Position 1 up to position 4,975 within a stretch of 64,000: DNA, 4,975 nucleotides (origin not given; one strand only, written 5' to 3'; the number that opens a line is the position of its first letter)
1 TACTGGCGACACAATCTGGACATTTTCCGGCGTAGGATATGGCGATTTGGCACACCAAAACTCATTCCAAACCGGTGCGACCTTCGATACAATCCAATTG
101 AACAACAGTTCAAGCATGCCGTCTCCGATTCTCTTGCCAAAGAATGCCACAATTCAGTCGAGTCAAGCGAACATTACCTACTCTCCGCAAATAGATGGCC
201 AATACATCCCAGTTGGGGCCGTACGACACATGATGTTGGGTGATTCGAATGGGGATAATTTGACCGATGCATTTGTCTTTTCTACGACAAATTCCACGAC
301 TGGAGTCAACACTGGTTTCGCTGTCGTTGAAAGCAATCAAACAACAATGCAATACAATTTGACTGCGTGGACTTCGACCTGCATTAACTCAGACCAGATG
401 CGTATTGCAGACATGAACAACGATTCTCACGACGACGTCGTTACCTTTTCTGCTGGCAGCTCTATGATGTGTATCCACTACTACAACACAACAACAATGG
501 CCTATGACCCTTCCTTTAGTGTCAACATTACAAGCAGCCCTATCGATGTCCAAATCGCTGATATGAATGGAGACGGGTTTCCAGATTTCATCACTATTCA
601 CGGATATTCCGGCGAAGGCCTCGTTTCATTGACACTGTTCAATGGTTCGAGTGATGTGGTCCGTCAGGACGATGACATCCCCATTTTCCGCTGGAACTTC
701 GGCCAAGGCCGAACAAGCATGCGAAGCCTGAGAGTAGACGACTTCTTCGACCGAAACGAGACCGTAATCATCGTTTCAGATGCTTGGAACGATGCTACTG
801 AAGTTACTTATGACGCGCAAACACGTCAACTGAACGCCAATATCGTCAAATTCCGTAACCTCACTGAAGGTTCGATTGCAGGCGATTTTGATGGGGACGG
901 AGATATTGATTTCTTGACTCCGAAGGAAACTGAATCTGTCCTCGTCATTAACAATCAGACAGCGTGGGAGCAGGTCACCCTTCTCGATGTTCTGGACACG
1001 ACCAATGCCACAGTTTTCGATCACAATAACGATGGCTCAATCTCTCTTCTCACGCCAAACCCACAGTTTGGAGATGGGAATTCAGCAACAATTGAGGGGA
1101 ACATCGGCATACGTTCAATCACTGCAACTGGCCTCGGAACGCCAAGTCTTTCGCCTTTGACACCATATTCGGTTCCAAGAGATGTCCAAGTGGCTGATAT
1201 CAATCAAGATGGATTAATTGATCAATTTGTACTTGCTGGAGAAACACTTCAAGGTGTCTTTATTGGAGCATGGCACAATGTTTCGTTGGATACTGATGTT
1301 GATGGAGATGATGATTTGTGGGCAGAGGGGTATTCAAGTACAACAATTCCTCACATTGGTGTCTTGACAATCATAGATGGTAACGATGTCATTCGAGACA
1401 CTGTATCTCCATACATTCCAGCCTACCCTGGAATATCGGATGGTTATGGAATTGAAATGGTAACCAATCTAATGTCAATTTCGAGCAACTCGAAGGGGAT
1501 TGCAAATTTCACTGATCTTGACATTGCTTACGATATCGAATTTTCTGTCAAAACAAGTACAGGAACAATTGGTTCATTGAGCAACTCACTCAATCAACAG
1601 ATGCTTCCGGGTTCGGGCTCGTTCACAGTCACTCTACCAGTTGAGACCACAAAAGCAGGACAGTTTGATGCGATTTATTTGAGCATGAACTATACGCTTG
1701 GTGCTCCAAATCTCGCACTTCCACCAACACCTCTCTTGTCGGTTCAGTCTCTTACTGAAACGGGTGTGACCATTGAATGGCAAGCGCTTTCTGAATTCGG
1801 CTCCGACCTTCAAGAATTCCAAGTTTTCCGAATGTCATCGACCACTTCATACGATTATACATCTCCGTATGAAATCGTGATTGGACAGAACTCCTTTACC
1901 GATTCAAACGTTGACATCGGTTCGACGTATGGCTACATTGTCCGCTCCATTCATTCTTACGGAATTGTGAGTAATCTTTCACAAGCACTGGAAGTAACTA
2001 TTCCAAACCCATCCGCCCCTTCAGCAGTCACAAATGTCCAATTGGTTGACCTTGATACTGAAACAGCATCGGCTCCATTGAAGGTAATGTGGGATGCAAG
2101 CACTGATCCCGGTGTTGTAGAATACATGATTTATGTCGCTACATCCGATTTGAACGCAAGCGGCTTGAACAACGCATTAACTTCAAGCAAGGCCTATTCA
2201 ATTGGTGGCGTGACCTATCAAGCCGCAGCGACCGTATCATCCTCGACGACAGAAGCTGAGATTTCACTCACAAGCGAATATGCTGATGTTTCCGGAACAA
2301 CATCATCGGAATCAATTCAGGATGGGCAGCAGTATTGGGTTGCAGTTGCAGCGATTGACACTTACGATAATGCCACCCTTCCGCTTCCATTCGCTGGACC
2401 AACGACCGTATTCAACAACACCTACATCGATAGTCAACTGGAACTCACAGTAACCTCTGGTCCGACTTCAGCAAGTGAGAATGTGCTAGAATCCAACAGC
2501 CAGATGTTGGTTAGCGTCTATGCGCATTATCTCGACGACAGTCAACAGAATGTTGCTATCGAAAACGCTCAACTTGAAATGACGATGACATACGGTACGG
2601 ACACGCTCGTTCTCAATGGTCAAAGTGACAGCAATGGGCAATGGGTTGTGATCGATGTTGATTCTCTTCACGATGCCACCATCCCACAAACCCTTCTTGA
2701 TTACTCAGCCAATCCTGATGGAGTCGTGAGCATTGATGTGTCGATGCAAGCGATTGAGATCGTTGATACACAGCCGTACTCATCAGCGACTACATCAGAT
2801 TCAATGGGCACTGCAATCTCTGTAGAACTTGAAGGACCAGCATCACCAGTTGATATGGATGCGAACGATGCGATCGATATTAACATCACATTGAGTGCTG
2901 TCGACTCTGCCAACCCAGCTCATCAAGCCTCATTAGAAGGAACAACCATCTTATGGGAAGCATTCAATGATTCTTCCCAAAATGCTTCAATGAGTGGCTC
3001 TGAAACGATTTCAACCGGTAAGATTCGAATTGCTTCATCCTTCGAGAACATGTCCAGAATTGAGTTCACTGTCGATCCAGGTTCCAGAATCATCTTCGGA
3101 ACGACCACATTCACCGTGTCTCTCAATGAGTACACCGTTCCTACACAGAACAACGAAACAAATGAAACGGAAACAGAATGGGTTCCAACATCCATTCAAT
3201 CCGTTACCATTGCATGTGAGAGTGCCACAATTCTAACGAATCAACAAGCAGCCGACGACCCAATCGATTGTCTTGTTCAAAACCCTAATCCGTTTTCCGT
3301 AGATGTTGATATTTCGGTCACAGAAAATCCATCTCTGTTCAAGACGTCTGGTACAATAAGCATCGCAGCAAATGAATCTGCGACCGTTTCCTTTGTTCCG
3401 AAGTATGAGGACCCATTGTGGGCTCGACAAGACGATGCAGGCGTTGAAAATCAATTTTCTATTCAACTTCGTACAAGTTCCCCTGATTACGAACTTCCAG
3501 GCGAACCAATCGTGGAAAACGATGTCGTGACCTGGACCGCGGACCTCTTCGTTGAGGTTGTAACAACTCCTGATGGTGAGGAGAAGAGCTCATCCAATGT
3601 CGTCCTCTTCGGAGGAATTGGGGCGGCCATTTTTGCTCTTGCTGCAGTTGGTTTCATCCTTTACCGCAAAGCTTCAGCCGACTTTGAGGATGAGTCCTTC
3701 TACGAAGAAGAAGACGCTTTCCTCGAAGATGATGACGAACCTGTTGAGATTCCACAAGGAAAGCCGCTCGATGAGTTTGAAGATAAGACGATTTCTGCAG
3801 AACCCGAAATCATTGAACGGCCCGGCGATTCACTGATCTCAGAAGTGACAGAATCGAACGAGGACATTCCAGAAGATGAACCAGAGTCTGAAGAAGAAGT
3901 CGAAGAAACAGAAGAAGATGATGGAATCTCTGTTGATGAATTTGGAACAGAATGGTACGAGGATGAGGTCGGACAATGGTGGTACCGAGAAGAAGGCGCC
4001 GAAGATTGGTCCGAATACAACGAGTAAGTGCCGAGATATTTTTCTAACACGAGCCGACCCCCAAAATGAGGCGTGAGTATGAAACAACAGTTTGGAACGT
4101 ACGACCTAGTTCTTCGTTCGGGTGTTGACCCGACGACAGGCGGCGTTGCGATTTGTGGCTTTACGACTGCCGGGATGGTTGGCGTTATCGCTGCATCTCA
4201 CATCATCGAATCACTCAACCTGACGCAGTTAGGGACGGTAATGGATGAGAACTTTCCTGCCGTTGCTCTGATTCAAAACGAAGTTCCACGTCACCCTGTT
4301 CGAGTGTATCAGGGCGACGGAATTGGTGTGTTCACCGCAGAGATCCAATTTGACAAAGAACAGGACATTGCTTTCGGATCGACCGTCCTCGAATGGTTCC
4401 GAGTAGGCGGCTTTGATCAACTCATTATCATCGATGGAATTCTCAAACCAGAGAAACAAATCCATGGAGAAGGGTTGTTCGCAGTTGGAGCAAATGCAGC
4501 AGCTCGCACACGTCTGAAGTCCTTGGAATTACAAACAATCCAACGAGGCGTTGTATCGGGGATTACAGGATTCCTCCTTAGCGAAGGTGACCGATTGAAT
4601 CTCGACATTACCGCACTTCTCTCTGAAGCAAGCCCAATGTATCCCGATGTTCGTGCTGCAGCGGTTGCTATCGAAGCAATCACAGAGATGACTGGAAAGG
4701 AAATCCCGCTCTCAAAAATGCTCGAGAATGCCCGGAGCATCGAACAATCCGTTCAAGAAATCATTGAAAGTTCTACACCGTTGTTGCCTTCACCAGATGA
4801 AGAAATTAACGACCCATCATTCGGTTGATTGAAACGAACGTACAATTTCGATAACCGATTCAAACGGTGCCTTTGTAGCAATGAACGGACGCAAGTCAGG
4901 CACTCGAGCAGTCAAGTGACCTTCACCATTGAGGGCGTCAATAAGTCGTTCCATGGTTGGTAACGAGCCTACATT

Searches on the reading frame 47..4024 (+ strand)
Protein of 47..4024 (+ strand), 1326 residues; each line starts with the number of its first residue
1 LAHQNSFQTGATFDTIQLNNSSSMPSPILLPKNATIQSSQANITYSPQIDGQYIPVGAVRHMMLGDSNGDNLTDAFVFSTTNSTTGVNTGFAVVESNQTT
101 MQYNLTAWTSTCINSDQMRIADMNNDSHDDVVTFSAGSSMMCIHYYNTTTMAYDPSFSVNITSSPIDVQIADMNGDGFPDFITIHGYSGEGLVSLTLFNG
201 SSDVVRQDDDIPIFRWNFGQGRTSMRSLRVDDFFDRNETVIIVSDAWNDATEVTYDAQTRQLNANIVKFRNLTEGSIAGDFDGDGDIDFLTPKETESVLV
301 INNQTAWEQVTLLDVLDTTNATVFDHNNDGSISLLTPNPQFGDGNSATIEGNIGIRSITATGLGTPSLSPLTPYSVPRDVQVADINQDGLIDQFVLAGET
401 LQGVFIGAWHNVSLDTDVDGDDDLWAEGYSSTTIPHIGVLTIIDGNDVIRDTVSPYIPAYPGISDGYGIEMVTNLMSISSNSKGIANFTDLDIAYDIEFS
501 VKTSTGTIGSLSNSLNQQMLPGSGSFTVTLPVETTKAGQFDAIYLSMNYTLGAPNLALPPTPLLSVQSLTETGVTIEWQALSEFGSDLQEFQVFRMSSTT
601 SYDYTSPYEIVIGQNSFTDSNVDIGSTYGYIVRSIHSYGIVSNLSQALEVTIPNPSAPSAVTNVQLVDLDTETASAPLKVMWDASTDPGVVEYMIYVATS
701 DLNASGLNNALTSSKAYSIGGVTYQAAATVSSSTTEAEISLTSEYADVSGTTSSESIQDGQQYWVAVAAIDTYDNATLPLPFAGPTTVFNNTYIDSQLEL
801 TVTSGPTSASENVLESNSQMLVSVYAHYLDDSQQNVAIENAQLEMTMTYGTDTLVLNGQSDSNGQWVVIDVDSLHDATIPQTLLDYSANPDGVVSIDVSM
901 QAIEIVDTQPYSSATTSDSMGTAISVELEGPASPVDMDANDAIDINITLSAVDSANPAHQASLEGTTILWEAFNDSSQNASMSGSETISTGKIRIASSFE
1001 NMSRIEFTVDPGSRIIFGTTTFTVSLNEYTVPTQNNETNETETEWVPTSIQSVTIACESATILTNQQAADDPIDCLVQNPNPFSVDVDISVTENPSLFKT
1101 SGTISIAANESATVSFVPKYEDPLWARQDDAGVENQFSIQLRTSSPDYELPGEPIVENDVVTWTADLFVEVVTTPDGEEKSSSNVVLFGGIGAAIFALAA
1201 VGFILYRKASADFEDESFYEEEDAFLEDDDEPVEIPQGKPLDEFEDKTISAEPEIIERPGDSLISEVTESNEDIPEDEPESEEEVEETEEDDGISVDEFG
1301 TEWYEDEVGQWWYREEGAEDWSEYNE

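Call 58: search_protein_families(library=pfam, proteins=[window:47-4024:+], max_evalue=0.001)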
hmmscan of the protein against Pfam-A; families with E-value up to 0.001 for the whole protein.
window:47-4024:+ (1326 aa): 3 families
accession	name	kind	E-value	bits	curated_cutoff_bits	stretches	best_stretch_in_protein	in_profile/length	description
PF13517.12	FG-GAP_3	-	3e-12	47.4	26.9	1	122-182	1-60/61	FG-GAP-like repeat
PF01839.29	FG-GAP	-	7.6e-05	22.9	22.1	0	168-184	5-21/37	FG-GAP repeat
PF16893.11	fn3_2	-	0.00051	20.6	27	0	559-598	3-42/89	Fibronectin type III domain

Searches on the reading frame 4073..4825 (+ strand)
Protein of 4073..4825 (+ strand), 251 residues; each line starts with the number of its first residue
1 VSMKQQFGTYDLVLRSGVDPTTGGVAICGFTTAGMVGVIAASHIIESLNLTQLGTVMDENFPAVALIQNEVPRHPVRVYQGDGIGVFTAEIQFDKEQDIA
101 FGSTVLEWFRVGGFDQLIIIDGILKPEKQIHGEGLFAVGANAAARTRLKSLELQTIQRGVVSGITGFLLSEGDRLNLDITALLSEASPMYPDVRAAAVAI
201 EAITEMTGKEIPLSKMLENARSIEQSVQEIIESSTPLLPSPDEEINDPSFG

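Call 12: search_protein_families(library=pfam, proteins=[window:4073-4825:+], max_evalue=0.001)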
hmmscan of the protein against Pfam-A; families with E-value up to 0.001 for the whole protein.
window:4073-4825:+ (251 aa): 1 family
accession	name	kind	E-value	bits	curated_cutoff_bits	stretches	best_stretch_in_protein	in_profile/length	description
PF09754.15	PAC2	-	9.6e-32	111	25.8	1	26-230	1-214/215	PAC2 family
